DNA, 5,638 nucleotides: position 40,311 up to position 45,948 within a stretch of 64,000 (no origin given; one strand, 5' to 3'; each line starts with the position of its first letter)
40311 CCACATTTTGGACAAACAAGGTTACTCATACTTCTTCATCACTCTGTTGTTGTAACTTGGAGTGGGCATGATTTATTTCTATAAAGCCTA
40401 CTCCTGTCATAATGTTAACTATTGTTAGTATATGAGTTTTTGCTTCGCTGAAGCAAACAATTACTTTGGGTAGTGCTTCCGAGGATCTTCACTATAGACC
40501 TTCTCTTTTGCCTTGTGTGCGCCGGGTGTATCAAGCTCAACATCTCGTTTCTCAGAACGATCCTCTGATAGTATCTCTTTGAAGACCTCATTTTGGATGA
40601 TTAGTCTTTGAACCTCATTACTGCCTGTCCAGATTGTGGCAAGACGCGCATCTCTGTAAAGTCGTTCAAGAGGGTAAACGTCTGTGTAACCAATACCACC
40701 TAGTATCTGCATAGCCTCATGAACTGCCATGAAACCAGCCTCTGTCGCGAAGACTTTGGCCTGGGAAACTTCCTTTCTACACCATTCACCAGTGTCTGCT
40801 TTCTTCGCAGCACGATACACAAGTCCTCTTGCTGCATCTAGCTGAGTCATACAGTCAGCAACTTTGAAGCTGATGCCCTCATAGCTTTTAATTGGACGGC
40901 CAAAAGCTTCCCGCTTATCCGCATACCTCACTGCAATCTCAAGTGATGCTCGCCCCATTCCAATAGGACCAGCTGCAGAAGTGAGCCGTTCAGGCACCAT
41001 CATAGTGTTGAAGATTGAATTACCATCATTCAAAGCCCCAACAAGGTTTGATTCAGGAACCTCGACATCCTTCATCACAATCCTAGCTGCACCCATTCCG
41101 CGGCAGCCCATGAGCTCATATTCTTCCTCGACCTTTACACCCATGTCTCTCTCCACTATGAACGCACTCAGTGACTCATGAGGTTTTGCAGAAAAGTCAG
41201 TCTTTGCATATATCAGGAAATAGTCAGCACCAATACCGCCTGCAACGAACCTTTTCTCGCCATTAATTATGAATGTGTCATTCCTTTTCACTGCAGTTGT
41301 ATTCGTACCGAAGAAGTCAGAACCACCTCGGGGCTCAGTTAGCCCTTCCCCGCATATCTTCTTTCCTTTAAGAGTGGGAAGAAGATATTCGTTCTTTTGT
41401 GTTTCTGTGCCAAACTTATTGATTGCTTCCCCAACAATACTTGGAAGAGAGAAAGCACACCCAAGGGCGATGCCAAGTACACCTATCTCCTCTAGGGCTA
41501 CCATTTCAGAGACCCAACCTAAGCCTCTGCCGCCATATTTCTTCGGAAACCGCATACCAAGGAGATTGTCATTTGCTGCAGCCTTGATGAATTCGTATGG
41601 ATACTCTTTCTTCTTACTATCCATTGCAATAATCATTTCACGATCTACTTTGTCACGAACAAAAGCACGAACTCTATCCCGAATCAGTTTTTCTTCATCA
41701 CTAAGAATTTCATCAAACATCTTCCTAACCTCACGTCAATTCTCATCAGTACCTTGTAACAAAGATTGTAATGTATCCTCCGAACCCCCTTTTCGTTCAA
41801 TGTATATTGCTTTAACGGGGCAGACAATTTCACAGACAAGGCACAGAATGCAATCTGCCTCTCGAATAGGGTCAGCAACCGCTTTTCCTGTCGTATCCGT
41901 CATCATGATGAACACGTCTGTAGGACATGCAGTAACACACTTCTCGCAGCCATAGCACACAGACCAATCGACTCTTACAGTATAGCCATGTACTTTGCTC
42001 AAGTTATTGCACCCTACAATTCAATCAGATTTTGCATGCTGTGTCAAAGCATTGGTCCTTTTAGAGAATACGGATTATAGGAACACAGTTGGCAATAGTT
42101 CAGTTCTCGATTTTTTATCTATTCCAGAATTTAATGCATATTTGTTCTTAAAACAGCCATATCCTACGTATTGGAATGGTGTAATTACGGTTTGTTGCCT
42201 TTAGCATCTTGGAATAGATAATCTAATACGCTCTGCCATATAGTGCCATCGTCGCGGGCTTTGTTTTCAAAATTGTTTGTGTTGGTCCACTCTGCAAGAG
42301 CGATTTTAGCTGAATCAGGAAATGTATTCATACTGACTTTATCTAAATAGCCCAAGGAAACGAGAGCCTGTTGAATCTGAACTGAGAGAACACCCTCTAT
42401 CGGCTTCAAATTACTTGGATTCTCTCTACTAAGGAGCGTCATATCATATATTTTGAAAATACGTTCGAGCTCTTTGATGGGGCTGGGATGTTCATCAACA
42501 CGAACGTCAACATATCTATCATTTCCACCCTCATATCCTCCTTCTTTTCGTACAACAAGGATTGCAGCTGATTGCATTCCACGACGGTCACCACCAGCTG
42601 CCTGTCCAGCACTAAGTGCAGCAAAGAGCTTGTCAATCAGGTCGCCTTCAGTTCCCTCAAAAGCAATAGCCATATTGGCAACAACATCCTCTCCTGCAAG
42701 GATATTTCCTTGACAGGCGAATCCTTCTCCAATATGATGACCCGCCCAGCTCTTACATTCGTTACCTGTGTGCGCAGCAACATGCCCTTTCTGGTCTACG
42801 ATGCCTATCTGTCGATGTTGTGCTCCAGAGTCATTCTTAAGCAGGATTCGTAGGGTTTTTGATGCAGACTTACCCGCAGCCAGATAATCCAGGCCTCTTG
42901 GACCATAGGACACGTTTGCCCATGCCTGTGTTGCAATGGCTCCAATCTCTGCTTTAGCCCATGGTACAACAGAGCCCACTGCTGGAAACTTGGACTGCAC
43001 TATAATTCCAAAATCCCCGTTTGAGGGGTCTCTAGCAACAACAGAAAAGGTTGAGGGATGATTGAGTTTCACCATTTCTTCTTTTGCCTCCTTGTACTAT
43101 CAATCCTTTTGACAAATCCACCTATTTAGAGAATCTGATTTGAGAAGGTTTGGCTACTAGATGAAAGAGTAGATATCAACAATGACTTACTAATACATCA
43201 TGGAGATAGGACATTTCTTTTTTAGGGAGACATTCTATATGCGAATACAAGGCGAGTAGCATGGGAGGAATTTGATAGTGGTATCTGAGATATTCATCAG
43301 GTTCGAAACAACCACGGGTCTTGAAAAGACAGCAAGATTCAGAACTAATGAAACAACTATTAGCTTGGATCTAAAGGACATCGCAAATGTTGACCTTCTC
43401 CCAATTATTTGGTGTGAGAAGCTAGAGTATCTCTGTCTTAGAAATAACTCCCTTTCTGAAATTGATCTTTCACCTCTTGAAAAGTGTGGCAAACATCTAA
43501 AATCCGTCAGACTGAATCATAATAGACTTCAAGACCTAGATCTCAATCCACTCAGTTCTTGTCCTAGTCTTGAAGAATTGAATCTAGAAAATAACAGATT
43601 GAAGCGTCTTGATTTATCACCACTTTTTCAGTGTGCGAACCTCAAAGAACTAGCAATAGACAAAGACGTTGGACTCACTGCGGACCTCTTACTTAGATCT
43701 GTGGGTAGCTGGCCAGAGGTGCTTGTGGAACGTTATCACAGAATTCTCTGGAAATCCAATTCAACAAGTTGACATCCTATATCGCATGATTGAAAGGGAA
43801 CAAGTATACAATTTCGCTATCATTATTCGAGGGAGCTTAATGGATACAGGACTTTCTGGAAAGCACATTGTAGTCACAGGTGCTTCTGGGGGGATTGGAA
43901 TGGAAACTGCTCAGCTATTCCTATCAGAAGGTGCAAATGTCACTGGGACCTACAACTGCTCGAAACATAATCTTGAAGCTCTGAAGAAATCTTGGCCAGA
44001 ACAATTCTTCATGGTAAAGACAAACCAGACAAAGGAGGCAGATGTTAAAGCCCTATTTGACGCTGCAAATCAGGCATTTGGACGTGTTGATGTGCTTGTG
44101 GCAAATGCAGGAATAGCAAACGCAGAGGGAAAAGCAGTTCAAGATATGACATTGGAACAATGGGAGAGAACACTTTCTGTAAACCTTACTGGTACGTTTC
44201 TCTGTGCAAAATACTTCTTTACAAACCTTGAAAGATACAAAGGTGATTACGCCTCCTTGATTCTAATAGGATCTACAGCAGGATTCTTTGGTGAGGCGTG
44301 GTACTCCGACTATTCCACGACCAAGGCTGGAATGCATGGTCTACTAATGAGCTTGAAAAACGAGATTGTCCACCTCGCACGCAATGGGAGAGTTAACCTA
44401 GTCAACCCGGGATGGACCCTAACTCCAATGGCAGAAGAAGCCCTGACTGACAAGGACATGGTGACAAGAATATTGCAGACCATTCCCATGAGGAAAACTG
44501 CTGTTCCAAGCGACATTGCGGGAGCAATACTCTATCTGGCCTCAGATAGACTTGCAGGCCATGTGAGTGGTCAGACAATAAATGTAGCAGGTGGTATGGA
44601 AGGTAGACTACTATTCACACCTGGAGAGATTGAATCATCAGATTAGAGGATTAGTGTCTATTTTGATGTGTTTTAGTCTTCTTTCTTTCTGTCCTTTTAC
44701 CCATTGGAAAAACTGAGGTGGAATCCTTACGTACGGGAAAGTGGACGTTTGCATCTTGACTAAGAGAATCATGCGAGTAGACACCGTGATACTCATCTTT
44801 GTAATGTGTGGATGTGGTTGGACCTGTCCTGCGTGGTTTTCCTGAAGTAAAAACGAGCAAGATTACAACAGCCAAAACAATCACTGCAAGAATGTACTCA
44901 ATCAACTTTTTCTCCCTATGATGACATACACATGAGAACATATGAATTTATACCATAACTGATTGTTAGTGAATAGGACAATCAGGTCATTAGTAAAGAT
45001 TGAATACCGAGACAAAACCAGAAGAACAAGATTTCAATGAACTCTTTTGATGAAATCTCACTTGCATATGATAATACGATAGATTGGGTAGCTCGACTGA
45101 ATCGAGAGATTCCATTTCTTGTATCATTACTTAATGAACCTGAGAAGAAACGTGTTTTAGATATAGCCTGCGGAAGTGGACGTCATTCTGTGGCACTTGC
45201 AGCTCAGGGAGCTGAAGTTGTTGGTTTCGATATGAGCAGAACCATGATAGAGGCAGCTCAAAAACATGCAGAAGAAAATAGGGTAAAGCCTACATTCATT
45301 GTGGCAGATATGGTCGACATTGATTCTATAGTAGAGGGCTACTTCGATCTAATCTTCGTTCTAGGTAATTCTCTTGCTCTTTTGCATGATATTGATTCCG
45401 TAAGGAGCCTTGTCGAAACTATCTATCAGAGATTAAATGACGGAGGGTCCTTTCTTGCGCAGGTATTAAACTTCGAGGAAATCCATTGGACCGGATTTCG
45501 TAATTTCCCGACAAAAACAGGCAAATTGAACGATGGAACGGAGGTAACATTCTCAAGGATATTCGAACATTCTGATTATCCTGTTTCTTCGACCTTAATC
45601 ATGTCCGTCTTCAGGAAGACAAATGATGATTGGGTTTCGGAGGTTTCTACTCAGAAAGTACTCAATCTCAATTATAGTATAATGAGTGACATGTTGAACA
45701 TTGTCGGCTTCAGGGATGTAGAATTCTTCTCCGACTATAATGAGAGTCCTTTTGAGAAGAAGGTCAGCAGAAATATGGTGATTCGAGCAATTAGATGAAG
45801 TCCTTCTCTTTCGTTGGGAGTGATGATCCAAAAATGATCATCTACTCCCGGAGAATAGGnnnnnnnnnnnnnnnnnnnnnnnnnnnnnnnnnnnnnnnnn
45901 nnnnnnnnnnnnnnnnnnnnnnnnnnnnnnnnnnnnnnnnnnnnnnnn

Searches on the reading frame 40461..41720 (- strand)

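Call 61: search_protein_families(library=pfam, proteins=[window:40461-41720:-], max_evalue=0.001)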
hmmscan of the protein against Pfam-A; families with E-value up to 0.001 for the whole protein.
window:40461-41720:- (419 aa): 5 families
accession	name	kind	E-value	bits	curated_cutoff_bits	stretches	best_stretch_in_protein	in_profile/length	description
PF00441.29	Acyl-CoA_dh_1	-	1.2e-42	146.1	22.4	1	231-378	1-148/150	Acyl-CoA dehydrogenase, C-terminal domain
PF02771.21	Acyl-CoA_dh_N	-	3.7e-26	92.2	22.9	1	7-119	1-112/113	Acyl-CoA dehydrogenase, N-terminal domain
PF08028.16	Acyl-CoA_dh_2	-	5.7e-20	72.4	22.7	1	247-367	2-132/134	Acyl-CoA dehydrogenase, C-terminal domain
PF02770.24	Acyl-CoA_dh_M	-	5.5e-19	68.6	33.3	1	126-219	3-97/97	Acyl-CoA dehydrogenase, middle domain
PF22924.1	ACOX_C_alpha1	-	4.3e-05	23.8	27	0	317-370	106-159/169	Acyl-CoA oxidase, C-alpha1 domain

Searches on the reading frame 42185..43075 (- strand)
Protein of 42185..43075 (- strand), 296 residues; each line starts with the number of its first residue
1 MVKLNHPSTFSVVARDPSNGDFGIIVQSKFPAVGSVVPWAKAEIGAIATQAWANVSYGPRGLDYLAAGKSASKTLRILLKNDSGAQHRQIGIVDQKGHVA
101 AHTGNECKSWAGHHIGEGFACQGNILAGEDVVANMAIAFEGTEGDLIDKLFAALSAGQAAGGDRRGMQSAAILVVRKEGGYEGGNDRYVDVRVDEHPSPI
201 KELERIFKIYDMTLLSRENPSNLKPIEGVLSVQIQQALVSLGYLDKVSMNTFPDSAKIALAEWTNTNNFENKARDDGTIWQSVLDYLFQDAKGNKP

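Call 61: search_protein_families(library=pfam, proteins=[window:42185-43075:-], max_evalue=0.001)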
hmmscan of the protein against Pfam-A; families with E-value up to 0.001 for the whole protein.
window:42185-43075:- (296 aa): 2 families
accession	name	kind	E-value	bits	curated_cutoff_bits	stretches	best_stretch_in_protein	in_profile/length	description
PF06267.17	DUF1028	-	2.4e-77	259.6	26.2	1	9-203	1-193/193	Family of unknown function (DUF1028)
PF08823.16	PG_binding_2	-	2.6e-14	53.7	21.1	1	213-287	1-74/74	Putative peptidoglycan binding domain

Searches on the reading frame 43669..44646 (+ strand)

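Call 61: search_protein_families(library=pfam, proteins=[window:43669-44646:+], max_evalue=0.001)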
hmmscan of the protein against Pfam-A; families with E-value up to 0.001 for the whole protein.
window:43669-44646:+ (325 aa): 5 families
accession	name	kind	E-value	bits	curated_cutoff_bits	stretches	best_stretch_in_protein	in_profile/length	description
PF13561.12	adh_short_C2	-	5.5e-48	164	27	1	71-310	1-235/236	Enoyl-(Acyl carrier protein) reductase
PF00106.31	adh_short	-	1.4e-44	152.3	26.6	1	65-261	1-193/195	short chain dehydrogenase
PF08659.16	KR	-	3.8e-10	40.4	22.6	1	67-228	3-162/180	KR domain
PF23441.1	SDR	-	0.00062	19.7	27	1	119-293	73-241/258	SDR-like rossmann domain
PF01370.27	Epimerase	-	0.00088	19.2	20.9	0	67-133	1-63/240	NAD dependent epimerase/dehydratase family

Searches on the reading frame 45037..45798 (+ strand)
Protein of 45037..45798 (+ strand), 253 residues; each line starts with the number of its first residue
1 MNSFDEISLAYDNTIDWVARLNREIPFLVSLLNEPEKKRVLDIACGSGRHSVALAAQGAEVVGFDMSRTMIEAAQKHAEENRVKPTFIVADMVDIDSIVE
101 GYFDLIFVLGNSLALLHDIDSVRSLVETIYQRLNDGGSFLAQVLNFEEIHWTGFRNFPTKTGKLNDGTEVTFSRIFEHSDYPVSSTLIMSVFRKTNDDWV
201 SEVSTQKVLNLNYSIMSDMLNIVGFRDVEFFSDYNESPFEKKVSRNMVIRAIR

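Call 61: search_protein_families(library=pfam, proteins=[window:45037-45798:+], max_evalue=0.001)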
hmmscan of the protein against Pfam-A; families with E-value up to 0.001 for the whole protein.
window:45037-45798:+ (253 aa): 14 families
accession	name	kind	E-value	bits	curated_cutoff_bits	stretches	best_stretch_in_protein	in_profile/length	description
PF13649.12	Methyltransf_25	-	1e-18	68.2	27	1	40-137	1-97/97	Methyltransferase domain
PF13847.12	Methyltransf_31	-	1.4e-16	60.9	27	1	37-145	4-113/145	Methyltransferase domain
PF08241.18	Methyltransf_11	-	1.4e-15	58.1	21.2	1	41-140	1-94/95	Methyltransferase domain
PF08242.18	Methyltransf_12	-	1.5e-12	48.5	30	1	41-138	1-97/98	Methyltransferase domain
PF13489.12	Methyltransf_23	-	1.2e-11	45.1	27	1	32-151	18-128/164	Methyltransferase domain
PF06325.19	PrmA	-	2.7e-09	37.4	22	1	36-140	161-257/296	Ribosomal protein L11 methyltransferase (PrmA)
PF05175.20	MTS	-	2.4e-08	34.2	23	1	27-138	22-135/170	Methyltransferase small domain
PF03848.20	TehB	-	9.4e-07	28.9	20.4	1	39-140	33-131/193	Tellurite resistance protein TehB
PF01209.24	Ubie_methyltran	-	2e-06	27.8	20.1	1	22-151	35-159/233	ubiE/COQ5 methyltransferase family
PF05724.17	TPMT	-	2.4e-06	27.8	26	1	15-84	15-87/218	Thiopurine S-methyltransferase (TPMT)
PF02353.26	CMAS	-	0.00011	22.1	27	1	37-158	63-181/273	Mycolic acid cyclopropane synthetase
PF05958.17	tRNA_U5-meth_tr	-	0.00016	21.2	23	1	35-85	200-250/357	tRNA (Uracil-5-)-methyltransferase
PF08003.17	Methyltransf_9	-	0.00075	19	23.8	0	32-124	111-201/315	Protein of unknown function (DUF1698)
PF02390.23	Methyltransf_4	-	0.0008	19.4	24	0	38-84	3-51/173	Putative methyltransferase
